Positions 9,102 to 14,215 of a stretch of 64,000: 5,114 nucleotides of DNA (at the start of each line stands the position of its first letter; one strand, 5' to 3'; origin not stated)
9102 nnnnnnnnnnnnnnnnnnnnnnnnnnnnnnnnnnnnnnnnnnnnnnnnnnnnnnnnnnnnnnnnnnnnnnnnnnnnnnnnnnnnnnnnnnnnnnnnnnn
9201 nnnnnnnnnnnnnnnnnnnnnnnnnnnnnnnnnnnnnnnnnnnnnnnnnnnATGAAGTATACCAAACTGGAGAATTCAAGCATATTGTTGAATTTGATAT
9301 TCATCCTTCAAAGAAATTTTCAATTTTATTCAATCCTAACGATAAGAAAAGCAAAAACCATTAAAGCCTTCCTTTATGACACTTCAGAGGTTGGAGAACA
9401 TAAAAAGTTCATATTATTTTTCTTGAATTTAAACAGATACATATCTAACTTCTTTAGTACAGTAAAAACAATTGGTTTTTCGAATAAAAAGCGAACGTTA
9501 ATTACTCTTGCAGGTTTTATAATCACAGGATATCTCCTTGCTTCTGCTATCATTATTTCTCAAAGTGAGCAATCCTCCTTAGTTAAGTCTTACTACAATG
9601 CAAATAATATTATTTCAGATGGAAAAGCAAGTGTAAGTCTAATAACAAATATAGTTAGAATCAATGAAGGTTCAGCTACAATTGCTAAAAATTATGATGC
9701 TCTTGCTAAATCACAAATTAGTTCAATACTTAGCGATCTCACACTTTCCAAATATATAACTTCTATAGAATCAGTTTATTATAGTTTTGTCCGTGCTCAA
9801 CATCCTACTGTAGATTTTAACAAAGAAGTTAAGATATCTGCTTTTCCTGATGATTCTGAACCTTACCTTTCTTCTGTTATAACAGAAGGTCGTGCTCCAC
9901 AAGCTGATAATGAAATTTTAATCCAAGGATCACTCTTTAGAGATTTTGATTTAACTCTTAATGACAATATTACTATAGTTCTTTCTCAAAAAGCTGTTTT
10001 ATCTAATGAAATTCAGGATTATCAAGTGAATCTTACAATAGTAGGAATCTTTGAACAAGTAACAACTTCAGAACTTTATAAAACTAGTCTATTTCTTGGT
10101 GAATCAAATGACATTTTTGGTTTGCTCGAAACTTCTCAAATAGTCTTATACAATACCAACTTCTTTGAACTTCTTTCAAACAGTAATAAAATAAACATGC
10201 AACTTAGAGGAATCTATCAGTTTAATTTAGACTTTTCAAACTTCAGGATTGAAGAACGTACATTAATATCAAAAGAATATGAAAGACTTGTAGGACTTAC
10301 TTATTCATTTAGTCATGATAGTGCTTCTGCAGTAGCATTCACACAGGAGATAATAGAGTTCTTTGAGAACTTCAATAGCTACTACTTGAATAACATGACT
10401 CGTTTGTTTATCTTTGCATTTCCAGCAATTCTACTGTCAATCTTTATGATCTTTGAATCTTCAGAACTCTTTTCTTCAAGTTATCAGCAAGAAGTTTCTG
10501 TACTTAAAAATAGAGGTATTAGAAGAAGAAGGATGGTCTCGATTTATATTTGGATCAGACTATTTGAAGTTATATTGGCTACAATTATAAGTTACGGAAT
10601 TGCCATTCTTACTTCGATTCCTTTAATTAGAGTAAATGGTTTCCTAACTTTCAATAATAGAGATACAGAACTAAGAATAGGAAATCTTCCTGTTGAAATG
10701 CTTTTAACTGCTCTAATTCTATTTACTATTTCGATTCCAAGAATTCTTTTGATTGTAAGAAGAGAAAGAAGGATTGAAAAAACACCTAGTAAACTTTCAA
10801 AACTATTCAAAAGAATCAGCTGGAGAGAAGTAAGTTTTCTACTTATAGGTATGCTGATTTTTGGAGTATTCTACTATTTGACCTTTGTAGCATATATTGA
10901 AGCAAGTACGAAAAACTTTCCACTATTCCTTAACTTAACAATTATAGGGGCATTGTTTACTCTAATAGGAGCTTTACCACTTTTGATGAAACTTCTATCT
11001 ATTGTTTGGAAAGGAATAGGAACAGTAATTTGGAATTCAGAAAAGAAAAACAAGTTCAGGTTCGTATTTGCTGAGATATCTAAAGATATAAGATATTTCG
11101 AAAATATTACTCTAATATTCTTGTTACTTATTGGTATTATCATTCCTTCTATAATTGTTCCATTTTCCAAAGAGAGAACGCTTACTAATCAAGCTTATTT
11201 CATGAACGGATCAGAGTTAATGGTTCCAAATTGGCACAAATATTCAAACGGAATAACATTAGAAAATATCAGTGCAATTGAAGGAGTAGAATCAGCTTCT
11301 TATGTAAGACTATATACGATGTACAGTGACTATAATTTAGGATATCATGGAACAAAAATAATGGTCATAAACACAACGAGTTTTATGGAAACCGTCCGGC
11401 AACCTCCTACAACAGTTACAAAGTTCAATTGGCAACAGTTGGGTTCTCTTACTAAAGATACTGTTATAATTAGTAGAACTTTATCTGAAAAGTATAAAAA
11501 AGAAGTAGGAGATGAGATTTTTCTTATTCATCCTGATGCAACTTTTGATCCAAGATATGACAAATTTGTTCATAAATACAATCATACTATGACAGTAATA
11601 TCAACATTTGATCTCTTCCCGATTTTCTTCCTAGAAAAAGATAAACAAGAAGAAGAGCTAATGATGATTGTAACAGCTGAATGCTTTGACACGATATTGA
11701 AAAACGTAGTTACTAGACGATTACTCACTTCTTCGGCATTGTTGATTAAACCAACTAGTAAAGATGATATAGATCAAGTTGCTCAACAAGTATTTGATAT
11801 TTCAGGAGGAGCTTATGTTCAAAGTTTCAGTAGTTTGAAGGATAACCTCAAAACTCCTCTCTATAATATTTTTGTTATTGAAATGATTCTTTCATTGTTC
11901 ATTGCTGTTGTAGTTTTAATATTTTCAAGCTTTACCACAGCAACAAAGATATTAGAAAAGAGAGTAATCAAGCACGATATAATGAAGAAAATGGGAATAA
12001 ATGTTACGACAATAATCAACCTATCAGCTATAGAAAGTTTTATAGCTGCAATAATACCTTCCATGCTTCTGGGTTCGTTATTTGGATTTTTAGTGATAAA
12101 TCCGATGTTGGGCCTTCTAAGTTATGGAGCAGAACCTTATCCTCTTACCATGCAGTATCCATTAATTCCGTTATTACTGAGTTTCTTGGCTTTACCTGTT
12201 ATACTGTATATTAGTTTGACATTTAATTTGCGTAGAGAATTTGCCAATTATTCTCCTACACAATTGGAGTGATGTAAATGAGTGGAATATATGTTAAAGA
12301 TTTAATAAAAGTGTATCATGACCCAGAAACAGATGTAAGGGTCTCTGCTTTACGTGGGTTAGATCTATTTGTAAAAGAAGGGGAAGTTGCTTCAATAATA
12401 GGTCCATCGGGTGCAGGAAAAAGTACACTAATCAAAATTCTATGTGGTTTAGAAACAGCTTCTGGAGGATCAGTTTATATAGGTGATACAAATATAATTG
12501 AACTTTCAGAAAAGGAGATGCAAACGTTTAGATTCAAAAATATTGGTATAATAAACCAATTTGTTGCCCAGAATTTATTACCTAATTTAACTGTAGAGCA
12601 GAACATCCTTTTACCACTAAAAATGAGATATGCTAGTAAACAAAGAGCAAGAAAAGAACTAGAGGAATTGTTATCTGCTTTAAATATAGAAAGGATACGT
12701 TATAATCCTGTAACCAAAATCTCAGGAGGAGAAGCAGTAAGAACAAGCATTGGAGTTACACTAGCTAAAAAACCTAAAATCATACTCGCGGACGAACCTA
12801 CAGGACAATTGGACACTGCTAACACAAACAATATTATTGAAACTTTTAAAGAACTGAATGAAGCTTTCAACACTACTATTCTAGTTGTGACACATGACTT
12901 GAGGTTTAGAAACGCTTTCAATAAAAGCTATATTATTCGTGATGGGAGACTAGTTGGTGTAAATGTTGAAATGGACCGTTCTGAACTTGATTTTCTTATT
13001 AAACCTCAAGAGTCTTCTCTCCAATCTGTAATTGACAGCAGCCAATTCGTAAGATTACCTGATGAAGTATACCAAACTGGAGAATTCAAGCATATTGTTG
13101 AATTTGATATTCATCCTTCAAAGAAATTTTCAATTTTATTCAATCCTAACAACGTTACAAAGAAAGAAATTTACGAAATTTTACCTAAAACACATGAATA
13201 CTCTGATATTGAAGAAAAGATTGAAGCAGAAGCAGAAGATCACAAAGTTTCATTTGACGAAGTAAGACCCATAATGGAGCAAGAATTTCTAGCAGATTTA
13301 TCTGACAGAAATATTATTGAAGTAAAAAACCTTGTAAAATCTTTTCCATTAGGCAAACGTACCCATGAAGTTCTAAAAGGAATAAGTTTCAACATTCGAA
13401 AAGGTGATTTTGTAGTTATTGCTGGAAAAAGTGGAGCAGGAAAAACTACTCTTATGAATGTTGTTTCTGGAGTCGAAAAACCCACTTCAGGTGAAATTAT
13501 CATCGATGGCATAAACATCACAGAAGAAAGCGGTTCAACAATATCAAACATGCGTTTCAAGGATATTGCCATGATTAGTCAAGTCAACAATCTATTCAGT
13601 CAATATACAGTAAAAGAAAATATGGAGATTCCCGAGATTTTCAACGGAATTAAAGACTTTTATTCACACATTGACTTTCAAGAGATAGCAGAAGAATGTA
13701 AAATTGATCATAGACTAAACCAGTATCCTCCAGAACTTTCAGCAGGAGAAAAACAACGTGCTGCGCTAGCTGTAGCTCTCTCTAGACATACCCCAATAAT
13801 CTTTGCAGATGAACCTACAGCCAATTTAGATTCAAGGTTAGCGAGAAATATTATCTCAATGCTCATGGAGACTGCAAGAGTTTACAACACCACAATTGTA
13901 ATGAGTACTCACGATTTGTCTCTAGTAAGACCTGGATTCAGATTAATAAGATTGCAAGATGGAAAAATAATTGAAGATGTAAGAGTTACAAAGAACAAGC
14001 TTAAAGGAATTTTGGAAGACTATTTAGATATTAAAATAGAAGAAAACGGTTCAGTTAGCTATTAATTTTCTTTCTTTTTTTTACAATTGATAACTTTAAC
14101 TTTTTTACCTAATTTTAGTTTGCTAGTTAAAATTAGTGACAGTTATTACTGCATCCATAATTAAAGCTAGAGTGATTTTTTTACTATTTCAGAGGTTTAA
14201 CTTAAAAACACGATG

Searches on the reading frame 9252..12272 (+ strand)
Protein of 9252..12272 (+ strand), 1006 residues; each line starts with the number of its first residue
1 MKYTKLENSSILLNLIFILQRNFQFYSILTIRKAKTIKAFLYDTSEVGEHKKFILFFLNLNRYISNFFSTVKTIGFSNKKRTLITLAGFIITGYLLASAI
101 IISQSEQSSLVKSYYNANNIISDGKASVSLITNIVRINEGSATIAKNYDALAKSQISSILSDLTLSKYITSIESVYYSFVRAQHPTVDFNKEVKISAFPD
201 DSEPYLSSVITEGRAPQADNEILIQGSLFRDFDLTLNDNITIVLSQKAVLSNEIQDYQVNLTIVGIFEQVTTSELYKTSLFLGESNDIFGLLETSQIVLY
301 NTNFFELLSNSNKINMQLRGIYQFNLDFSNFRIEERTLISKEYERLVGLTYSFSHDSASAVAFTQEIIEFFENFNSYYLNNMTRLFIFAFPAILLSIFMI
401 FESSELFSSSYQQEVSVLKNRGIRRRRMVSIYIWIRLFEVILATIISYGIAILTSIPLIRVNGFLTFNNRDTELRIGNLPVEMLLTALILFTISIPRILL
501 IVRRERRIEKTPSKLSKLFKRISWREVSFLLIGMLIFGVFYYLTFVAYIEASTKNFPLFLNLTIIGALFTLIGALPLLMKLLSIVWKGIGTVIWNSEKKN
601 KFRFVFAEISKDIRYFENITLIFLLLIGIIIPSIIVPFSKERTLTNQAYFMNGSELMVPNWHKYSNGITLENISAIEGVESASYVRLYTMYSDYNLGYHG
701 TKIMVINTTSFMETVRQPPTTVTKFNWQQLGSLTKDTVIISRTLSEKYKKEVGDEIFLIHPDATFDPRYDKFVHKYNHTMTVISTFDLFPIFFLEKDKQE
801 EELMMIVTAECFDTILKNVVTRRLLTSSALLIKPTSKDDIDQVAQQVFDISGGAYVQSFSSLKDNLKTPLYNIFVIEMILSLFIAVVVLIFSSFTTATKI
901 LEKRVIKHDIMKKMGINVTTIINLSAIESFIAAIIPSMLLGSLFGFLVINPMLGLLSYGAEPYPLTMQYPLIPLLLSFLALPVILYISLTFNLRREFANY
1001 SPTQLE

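Call 4: search_protein_families(library=pfam, proteins=[window:9252-12272:+], max_evalue=0.01)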
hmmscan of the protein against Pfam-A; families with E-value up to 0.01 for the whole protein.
window:9252-12272:+ (1006 aa): 2 families
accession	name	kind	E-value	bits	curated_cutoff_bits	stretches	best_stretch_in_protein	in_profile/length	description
PF12704.14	MacB_PCD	-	4.5e-05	24.3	27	0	656-847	40-204/207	MacB-like periplasmic core domain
PF02687.27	FtsX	-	0.001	19.6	25.5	1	387-495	2-112/120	FtsX-like permease C-terminal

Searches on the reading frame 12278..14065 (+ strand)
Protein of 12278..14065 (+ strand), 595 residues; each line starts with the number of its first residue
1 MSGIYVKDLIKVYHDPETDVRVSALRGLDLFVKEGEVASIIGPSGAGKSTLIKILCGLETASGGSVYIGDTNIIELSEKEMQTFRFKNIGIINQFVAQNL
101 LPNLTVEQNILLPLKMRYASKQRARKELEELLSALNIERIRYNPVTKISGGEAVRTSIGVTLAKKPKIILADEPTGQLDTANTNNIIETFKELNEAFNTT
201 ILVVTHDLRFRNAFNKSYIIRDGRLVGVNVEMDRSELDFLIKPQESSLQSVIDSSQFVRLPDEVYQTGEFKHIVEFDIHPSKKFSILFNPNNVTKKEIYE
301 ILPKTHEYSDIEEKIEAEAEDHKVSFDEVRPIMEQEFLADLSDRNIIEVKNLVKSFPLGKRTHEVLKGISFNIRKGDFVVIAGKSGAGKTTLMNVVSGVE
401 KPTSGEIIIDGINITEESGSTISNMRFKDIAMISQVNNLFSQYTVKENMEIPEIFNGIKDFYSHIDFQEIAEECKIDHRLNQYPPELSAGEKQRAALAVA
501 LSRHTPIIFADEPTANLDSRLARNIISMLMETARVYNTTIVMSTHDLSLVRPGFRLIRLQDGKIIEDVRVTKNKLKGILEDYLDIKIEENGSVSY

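Call 4: search_protein_families(library=pfam, proteins=[window:12278-14065:+], max_evalue=0.01)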
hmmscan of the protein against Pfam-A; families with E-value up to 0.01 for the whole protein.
window:12278-14065:+ (595 aa): 30 families (the best 25 are shown)
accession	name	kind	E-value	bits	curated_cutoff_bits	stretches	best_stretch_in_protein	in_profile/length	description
PF00005.33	ABC_tran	-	1.5e-62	210.6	25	2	366-515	1-137/137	ABC transporter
PF13304.12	AAA_21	-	7.9e-17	62.7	27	1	446-550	181-303/304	AAA domain, putative AbiEii toxin, Type IV TA system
PF02463.25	SMC_N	-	2.5e-10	40.6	40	1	268-542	93-195/220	RecF/RecN/SMC N terminal domain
PF03193.22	RsgA_GTPase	-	7e-10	39.4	30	2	353-403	84-133/174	RsgA GTPase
PF13555.12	AAA_29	-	1.4e-07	31.6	27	1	35-52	23-39/61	P-loop containing region of AAA domain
PF01926.29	MMR_HSR1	-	2.9e-06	27.8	21.9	0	379-403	2-25/113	50S ribosome-binding GTPase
PF13604.12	AAA_30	-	6.3e-06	26.5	27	0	378-399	20-41/191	AAA domain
PF03215.21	Rad17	-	8.6e-06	26.2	23.8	0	38-96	48-103/186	Rad17 P-loop domain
PF20720.3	nSTAND3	-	2.7e-05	24.4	27.2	0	375-394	16-35/155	Novel STAND NTPase 3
PF25199.1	nSTAND_NTPase5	-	3.2e-05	24.2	34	0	33-78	39-85/145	Novel STAND NTPase 5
PF13481.12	AAA_25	-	3.6e-05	23.9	27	0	373-393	30-50/195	AAA domain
PF13191.12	AAA_16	-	4.5e-05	24.4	32.6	0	35-61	24-51/167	AAA ATPase domain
PF13401.12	AAA_22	-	6.9e-05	23.6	27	0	37-59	7-29/130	AAA domain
PF02367.23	TsaE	-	0.00036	20.9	26.6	0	361-395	6-40/128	Threonylcarbamoyl adenosine biosynthesis protein TsaE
PF01695.23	IstB_IS21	-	0.00039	20.4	24.1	0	329-393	46-109/238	IstB-like ATP binding protein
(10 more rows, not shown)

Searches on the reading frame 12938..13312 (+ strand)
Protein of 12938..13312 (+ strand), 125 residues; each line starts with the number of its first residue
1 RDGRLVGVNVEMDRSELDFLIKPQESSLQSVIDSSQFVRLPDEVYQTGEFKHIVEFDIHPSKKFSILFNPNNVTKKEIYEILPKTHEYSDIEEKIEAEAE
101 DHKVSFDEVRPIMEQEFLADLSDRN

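Call 58: search_protein_families(library=pfam, proteins=[window:12938-13312:+], max_evalue=10)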
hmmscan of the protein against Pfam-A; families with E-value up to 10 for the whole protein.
seq(125 aa): 2 families
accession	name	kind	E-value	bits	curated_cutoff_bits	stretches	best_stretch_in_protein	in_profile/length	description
PF08748.17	Phage_TAC_4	-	0.079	13.6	21.1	1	45-99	9-64/124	Phage tail assembly chaperone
PF04365.19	BrnT_toxin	-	0.13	13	34.5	1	92-124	3-35/77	Ribonuclease toxin, BrnT, of type II toxin-antitoxin system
